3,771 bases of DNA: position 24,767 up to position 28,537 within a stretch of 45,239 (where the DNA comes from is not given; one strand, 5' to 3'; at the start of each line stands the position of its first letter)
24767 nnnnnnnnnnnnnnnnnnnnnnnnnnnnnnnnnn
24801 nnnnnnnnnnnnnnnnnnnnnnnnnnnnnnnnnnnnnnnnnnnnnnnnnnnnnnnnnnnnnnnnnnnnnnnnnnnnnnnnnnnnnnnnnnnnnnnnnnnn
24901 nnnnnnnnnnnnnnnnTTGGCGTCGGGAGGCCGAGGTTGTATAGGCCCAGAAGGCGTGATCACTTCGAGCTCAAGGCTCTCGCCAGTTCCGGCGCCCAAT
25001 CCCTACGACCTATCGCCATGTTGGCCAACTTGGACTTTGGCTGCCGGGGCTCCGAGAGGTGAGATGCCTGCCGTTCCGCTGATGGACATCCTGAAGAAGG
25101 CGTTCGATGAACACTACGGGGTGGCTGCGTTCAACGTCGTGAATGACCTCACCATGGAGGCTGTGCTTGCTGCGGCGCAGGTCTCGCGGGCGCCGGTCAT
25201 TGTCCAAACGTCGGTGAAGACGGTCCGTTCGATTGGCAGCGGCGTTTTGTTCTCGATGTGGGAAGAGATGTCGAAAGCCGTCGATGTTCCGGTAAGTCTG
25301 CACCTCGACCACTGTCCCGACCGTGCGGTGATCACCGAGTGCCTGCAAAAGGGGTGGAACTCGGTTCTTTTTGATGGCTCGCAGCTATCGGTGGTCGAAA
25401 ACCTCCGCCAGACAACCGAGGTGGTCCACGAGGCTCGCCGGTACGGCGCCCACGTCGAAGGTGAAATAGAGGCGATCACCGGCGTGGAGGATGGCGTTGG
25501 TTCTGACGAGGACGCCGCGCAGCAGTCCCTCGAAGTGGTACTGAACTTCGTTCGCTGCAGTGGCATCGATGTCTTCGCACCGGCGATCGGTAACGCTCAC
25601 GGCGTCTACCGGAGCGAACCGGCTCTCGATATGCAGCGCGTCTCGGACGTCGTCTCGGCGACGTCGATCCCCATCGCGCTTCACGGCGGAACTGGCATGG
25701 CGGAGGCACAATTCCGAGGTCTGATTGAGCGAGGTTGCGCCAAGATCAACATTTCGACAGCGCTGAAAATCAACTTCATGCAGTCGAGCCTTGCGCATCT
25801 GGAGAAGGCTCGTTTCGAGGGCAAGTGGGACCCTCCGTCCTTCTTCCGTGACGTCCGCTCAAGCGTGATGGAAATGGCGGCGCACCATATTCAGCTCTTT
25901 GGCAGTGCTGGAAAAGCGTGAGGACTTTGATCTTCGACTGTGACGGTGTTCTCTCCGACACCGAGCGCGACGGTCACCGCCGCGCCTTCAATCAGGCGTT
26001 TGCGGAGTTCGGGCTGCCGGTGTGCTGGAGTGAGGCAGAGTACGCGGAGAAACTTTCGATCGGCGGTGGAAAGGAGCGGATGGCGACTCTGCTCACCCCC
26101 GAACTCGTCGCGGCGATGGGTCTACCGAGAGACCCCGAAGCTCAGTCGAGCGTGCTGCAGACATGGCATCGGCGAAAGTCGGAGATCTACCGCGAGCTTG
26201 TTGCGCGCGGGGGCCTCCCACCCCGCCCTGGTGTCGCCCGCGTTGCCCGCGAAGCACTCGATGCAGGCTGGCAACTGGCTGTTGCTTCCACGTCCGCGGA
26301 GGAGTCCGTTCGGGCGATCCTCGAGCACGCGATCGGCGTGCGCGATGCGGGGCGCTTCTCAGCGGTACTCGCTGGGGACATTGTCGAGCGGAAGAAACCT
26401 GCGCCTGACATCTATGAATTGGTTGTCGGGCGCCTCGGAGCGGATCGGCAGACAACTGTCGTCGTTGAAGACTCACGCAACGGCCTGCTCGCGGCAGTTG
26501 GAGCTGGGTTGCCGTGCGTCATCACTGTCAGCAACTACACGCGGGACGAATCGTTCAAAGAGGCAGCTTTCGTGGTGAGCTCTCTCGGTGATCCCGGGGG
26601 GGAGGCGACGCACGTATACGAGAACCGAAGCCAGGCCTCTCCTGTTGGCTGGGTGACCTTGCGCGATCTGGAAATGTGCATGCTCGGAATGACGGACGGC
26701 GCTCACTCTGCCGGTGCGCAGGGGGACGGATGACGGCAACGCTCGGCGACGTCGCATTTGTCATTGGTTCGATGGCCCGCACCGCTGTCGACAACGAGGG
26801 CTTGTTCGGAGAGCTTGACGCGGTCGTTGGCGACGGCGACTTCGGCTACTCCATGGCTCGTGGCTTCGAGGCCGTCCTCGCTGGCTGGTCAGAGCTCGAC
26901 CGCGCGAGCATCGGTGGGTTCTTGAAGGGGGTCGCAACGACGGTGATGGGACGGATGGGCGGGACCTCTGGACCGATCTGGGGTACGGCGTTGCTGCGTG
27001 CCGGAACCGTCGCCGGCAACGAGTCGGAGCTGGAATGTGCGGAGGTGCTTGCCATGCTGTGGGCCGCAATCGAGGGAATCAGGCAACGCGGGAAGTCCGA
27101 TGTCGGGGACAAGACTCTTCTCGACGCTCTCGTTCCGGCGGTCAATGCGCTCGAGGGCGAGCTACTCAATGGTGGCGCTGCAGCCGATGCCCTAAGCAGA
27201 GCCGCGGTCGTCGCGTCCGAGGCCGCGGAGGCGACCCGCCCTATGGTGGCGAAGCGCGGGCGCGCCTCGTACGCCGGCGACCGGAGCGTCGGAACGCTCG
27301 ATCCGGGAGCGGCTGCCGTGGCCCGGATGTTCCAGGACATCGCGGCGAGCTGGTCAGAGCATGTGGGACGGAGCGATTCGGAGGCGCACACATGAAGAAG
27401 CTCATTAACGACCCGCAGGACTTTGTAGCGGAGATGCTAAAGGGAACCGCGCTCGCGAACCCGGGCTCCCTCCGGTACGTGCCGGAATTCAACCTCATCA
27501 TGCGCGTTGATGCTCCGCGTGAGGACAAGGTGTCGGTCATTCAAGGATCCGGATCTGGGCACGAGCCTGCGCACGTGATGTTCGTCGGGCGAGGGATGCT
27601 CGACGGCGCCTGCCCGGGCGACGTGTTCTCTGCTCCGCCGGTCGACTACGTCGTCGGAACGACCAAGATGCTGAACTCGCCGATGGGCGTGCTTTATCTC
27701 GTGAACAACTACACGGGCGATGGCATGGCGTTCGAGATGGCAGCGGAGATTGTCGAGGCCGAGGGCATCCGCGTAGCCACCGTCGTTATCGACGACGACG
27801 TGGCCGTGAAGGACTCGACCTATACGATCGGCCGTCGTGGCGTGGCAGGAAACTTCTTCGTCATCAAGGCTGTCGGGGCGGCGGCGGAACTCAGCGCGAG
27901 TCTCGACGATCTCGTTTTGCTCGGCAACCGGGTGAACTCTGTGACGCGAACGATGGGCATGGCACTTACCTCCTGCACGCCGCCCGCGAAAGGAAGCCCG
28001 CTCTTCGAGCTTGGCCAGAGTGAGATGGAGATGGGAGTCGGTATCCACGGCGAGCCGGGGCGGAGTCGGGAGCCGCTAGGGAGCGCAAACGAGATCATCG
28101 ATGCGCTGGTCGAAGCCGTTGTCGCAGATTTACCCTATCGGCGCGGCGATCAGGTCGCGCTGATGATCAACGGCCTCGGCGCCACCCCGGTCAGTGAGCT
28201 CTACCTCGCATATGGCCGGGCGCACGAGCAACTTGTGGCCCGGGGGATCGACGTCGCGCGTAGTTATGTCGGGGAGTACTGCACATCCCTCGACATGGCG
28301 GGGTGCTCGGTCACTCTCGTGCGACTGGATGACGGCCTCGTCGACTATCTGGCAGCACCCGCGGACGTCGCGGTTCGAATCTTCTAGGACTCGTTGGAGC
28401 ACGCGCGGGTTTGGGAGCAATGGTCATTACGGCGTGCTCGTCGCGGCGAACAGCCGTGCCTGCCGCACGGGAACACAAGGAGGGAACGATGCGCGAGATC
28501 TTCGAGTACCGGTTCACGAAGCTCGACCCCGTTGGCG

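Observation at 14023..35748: An exact LacI-type palindrome at three promoter-like positions ties a 21.7-kb, 20-gene block into one putative regulon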

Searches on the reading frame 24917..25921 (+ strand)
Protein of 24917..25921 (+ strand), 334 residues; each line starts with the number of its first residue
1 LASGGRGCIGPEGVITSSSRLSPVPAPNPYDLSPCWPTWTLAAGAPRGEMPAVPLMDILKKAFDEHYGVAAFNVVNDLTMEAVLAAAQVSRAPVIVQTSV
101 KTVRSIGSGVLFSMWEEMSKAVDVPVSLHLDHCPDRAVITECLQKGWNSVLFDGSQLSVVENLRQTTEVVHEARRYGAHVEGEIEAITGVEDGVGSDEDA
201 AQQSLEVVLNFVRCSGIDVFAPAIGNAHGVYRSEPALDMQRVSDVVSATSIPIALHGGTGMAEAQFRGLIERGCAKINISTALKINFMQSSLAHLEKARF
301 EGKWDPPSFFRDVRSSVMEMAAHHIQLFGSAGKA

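Call 9: search_protein_families(library=pfam, proteins=[window:24917-25921:+])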
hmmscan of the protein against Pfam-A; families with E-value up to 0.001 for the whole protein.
window:24917-25921:+ (334 aa): 1 family
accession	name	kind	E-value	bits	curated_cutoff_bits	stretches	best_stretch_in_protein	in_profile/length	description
PF01116.26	F_bP_aldolase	-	8e-77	258.9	25.5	1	55-333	3-277/277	Fructose-bisphosphate aldolase class-II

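Call 51: search_protein_families(library=ncbifam, proteins=[window:25064-25921:+], max_evalue=0.00001)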
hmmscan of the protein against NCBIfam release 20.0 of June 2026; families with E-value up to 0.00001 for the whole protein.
window:25064-25921:+ (285 aa): 20 families
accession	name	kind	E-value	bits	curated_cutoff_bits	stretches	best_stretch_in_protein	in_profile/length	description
TIGR01859.1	fruc_bis_ald_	equivalog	4.1e-69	233.4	343.05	1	6-285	4-282/282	class II fructose-1,6-bisphosphate aldolase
NF009497.0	PRK12857.1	equivalog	1e-65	221.8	423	1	1-285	1-284/284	class II fructose-1,6-bisphosphate aldolase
TIGR00167.1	cbbA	subfamily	9.2e-65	218.9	215.6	1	4-285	4-290/290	ketose-bisphosphate aldolase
NF009374.0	PRK12737.1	subfamily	7.8e-62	208.8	383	1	8-284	8-283/284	tagatose-bisphosphate aldolase subunit GatY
NF006626.0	PRK09195.1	subfamily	1.2e-61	208.3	384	1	7-285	7-284/284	tagatose-bisphosphate aldolase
NF005284.0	PRK06801.1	equivalog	5.7e-58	196.5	406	1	1-285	1-286/286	ketose 1,6-bisphosphate aldolase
TIGR01858.1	tag_bisphos_ald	equivalog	3.1e-56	190.5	443.55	1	8-285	6-282/282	tagatose bisphosphate family class II aldolase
NF005288.0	PRK06806.1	equivalog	8.7e-55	185.9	396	1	1-284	1-280/281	class II fructose-bisphosphate aldolase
NF005943.0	PRK07998.1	equivalog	1.2e-48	166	364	1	1-244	1-242/283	class II aldolase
NF006042.0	PRK08185.1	subfamily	9e-47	159.7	405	1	6-285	5-284/287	hypothetical protein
NF005590.0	PRK07315.1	equivalog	3.3e-46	158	443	1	4-285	4-293/293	class II fructose-bisphosphate aldolase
NF005823.0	PRK07709.1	equivalog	4.4e-44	151.4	545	1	1-285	1-285/285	class II fructose-bisphosphate aldolase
NF004493.0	PRK05835.1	equivalog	1.2e-42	146.3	558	1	8-213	7-216/307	class II fructose-bisphosphate aldolase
NF006376.0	PRK08610.1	equivalog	1.8e-42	146.1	527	1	1-285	1-285/286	class II fructose-bisphosphate aldolase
NF009375.0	PRK12738.1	equivalog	1.1e-40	139.7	542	1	9-284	9-283/286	tagatose-bisphosphate aldolase subunit KbaY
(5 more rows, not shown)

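Call 55: find_homologous_proteins(query=window:25064-25921:+, max_evalue=1e-80)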
Query window:25064-25921:+ (285 aa): 6365 proteins with E <= 1e-80 among 8000 candidates; the best 120 are listed.
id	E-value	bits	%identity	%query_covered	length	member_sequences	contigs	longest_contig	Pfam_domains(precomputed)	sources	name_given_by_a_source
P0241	5.7e-184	627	100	100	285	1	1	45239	PF01116.27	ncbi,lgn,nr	ncbi:MAG: ketose-bisphosphate aldolase [Acidimicrobiaceae bacterium]|nr:ketose-bisphosphate aldolase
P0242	2.8e-150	517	82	100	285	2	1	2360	PF01116.27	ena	-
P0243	6.1e-147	506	80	100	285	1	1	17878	PF01116.27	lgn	-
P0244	5.9e-145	499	81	100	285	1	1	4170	PF01116.27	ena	-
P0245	6.2e-136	470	75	100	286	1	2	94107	PF01116.27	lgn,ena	-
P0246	1.1e-135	469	74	100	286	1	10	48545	PF01116.27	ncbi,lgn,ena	-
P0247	1.6e-135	468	74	100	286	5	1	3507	PF01116.27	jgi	jgi:ketose-bisphosphate aldolase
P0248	2.1e-135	468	74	100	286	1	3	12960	PF01116.27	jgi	-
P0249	3.7e-135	467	74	100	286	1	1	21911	PF01116.27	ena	-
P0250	3.8e-135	467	74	100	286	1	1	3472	PF01116.27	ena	-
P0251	7.3e-134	463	73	100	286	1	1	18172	PF01116.27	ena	-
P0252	9.5e-134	463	74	100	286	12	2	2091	PF01116.27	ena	-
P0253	1.6e-133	462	73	100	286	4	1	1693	PF01116.27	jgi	jgi:ketose-bisphosphate aldolase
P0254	1.8e-133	462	73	100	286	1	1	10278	PF01116.27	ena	-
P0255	6.2e-133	460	75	98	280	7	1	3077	PF01116.27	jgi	jgi:fructose-bisphosphate aldolase class II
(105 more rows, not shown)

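Call 56: find_encoding_contigs(protein=P0243, flank=10000, max_places=1)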
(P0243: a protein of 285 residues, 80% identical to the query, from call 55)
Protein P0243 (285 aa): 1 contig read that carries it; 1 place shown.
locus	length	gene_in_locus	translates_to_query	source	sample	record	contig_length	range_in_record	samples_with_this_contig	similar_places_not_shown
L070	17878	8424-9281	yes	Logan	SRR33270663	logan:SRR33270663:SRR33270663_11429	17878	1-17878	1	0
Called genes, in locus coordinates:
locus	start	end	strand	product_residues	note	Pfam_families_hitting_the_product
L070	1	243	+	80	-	?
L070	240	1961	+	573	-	PF00920:ILVD_EDD_N, PF24877:ILV_EDD_C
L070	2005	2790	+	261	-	PF03328:HpcH_HpaI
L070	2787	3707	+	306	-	PF09290:AcetDehyd-dimer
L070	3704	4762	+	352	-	PF00682:HMGL-like, PF07836:DmpG_comm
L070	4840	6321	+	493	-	PF07005:SBD_N, PF17042:NBD_C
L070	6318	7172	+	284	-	PF01116:F_bP_aldolase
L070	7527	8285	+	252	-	PF13185:GAF_2, PF01590:GAF, PF00196:GerE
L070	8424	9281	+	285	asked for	PF01116:F_bP_aldolase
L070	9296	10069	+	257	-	PF00702:Hydrolase, PF13419:HAD_2, PF13242:Hydrolase_like (weak)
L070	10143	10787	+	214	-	PF02734:Dak2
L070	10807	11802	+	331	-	PF02733:Dak1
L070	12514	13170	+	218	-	PF08241:Methyltransf_11, PF07021:MetW (faint)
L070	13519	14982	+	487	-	-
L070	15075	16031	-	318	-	PF03446:NAD_binding_2, PF03807:F420_oxidored (faint), PF14833:NAD_binding_11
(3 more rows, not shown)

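Call 57: find_encoding_contigs(protein=P0244, flank=10000, max_places=1)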
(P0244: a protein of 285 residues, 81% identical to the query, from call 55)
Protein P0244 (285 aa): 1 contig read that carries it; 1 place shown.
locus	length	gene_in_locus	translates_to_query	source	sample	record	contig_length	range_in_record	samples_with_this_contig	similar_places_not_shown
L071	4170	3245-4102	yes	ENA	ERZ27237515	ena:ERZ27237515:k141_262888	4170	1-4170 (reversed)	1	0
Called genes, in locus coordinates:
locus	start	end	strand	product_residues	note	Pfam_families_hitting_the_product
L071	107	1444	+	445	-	PF00355:Rieske, PF19301:LigXa_C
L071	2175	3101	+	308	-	PF01590:GAF, PF13185:GAF_2, PF00196:GerE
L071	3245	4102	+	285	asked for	PF01116:F_bP_aldolase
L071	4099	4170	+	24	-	?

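Call 58: find_encoding_contigs(protein=P0242, flank=10000, max_places=1)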
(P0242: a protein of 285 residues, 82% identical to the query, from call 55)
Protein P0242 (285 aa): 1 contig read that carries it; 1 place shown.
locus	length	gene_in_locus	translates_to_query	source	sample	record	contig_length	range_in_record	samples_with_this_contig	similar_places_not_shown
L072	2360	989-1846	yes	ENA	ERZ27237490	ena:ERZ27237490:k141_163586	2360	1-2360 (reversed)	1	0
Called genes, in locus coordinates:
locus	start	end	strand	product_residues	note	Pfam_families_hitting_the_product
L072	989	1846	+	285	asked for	PF01116:F_bP_aldolase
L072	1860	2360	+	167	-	?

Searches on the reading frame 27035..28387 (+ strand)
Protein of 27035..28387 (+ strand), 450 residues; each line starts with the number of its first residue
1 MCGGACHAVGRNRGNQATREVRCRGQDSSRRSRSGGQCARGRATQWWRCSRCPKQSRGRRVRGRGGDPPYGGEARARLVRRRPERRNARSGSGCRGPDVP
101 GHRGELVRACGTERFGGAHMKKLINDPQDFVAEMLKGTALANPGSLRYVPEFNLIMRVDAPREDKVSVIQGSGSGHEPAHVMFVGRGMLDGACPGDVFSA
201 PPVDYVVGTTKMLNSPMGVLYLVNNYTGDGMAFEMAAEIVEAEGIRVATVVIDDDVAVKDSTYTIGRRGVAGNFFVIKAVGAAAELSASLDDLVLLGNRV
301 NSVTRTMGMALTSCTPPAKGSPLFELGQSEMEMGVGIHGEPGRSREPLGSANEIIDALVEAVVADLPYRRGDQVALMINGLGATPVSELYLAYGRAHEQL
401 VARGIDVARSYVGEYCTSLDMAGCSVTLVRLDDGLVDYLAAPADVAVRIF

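Call 9: search_protein_families(library=pfam, proteins=[window:27035-28387:+])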
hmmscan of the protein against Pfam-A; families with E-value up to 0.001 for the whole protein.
window:27035-28387:+ (450 aa): 1 family
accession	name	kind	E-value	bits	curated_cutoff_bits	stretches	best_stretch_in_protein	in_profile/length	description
PF02733.22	Dak1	-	1e-117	393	31.4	1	136-445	1-311/313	Dak1 domain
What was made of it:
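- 24909..28400 (+): Inserted module: class II ketose-bisphosphate aldolase (25064-25921), HAD hydrolase (25918-26733), DhaL/Dak2 (26730-27395) and DhaK/Dak1 (27392-28387). A degenerate copy of the amidohydrolase 3' end follows the Dak1 stop. Pfam hits (call 9).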
